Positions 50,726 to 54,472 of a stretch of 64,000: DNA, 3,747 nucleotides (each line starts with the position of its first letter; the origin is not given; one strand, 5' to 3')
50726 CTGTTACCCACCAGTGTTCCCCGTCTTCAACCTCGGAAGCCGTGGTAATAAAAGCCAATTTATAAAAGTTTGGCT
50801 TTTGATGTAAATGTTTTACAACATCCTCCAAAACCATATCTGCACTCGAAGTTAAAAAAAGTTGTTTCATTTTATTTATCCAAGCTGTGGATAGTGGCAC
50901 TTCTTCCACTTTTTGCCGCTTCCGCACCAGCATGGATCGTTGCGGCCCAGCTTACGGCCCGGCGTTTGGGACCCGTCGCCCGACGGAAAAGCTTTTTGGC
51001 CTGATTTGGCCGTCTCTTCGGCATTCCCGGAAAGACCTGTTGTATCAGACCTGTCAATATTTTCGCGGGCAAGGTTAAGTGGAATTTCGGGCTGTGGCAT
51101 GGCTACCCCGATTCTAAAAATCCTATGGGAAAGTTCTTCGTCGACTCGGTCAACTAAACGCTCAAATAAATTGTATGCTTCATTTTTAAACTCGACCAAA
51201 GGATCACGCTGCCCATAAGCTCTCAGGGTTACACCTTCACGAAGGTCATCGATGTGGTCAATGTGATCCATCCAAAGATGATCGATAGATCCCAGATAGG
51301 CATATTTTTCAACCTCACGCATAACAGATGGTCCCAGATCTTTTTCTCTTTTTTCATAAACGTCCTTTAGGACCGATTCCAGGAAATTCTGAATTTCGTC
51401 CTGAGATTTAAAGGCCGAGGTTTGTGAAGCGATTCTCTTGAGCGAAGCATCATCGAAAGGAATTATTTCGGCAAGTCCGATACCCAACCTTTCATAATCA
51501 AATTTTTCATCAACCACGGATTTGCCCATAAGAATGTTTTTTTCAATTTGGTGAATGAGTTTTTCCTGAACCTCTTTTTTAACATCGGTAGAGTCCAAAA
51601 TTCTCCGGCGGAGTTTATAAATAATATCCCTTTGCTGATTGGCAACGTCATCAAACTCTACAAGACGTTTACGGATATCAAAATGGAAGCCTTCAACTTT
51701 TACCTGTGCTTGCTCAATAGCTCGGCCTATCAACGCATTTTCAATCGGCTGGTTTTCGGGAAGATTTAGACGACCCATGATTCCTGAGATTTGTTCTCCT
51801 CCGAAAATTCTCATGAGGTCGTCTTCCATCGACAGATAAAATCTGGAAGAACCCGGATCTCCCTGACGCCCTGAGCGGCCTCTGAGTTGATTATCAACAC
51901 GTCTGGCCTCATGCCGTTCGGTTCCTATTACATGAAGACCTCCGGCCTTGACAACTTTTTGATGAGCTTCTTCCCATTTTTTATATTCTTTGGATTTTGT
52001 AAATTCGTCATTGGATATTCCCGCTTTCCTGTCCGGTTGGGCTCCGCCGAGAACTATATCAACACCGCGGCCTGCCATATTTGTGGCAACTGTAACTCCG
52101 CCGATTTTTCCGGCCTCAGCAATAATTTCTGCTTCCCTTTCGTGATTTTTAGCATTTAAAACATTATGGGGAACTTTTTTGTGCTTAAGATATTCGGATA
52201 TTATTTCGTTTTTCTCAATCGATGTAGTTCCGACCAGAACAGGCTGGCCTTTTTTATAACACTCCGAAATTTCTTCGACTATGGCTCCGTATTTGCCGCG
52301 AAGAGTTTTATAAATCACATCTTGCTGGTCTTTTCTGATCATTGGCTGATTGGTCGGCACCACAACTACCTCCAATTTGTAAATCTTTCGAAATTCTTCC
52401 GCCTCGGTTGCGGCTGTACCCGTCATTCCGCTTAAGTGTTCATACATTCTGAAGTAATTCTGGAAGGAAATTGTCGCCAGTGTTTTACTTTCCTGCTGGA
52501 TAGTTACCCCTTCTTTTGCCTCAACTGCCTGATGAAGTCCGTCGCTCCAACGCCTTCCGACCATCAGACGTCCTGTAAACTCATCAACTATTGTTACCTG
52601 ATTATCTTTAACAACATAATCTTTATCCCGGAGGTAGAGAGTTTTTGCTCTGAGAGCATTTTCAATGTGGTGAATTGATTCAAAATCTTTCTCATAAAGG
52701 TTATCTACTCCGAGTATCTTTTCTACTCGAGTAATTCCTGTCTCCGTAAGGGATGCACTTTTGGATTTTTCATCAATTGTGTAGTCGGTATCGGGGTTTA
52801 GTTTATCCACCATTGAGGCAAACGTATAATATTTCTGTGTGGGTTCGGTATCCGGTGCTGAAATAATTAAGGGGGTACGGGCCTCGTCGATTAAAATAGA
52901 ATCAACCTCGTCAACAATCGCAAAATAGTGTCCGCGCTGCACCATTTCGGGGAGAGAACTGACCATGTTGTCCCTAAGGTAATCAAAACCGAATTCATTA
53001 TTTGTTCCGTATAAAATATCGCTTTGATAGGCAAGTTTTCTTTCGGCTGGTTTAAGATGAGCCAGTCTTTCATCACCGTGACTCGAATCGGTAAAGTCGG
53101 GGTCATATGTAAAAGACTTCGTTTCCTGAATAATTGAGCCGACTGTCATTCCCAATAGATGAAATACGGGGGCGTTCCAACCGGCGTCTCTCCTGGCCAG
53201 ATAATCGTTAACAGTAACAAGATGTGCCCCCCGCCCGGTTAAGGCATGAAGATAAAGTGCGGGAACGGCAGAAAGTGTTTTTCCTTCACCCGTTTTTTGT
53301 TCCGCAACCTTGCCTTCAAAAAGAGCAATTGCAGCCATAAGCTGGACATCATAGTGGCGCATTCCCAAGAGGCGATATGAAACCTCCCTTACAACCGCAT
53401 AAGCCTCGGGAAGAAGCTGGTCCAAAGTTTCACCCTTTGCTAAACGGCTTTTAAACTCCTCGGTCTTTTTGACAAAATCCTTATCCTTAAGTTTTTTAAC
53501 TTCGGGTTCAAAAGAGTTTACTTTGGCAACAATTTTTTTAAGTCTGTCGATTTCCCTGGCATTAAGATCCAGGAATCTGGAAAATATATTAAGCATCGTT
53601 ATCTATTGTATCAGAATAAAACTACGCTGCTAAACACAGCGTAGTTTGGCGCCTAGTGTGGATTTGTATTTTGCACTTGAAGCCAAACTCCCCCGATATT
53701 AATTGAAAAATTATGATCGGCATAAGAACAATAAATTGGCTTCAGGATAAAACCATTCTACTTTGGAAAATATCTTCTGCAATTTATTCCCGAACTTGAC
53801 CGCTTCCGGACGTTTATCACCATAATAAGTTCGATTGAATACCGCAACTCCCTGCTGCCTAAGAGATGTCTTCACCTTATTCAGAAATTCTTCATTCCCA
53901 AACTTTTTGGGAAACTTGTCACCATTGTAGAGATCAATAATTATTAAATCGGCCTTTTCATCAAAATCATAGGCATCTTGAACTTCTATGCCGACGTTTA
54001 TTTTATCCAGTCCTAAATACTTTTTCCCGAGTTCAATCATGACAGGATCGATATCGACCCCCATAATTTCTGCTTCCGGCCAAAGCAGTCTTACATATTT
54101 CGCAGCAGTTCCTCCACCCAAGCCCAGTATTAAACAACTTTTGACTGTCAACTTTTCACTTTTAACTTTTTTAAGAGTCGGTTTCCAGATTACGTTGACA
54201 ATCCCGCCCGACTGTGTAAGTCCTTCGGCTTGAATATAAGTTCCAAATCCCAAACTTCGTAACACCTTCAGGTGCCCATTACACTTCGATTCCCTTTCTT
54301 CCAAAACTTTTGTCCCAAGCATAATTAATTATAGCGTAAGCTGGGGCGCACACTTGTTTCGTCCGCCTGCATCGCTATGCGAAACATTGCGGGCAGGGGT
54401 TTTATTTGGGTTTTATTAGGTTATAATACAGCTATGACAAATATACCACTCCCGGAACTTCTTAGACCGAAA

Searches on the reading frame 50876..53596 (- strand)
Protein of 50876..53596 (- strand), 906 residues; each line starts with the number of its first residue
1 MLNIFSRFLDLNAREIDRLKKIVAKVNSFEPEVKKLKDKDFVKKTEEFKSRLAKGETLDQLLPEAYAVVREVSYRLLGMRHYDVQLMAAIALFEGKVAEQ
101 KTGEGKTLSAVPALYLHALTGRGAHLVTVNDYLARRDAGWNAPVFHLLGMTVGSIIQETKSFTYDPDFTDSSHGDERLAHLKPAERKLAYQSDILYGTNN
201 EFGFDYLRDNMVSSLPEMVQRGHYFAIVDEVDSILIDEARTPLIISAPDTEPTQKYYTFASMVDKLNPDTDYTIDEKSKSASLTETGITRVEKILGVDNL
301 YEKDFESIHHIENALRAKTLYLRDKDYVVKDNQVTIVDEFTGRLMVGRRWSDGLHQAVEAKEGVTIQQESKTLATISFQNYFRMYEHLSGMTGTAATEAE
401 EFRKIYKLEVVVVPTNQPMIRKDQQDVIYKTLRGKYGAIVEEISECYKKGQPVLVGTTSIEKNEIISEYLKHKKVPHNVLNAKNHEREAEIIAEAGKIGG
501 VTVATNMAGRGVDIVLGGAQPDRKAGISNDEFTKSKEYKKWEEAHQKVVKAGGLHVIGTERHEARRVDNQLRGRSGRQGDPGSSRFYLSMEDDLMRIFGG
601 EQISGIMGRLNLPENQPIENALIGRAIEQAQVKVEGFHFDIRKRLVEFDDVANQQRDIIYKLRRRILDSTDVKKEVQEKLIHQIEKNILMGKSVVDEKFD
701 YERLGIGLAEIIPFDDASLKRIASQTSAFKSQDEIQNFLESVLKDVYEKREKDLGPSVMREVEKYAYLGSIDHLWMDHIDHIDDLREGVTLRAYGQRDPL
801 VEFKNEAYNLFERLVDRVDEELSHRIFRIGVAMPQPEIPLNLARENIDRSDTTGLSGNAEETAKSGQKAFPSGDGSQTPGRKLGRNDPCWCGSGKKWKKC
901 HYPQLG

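Call 38: search_protein_families(library=pfam, proteins=[window:50876-53596:-], max_evalue=0.001)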
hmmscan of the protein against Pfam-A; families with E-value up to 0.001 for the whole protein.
window:50876-53596:- (906 aa): 5 families
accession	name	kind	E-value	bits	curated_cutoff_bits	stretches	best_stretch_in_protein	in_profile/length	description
PF07517.20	SecA_DEAD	-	2.4e-118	395.1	24.6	1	10-403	7-290/290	SecA DEAD-like domain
PF21090.3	P-loop_SecA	-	2.8e-89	298.6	27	1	418-614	1-204/205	SecA P-loop domain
PF07516.18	SecA_SW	-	8.6e-55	186.3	26.7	1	617-829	1-199/200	SecA Wing and Scaffold domain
PF01043.26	SecA_PP_bind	-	8.8e-42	142.6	23.5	1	253-359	3-110/110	SecA preprotein cross-linking domain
PF02810.21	SEC-C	-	1.1e-09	38.4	20.4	1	885-903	1-19/19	SEC-C motif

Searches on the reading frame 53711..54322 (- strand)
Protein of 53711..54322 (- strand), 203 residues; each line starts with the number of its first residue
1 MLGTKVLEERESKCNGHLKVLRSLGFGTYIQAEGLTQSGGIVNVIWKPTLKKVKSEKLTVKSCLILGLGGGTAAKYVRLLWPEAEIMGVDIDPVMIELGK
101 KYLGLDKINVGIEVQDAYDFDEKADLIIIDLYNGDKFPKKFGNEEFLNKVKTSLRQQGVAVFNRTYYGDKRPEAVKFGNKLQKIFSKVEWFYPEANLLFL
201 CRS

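Call 38: search_protein_families(library=pfam, proteins=[window:53711-54322:-], max_evalue=0.001)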
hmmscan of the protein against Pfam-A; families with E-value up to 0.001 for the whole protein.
window:53711-54322:- (203 aa): 4 families
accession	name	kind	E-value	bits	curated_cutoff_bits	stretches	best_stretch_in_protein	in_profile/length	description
PF01564.23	Spermine_synth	-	1.3e-06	28.6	22.9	1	60-188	19-156/186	Spermine/spermidine synthase domain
PF13847.12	Methyltransf_31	-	1.9e-06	28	27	1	67-166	11-113/145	Methyltransferase domain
PF13649.12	Methyltransf_25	-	3.5e-06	28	27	1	65-129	3-70/97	Methyltransferase domain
PF08241.18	Methyltransf_11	-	0.00059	20.9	21.2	0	66-129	3-66/95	Methyltransferase domain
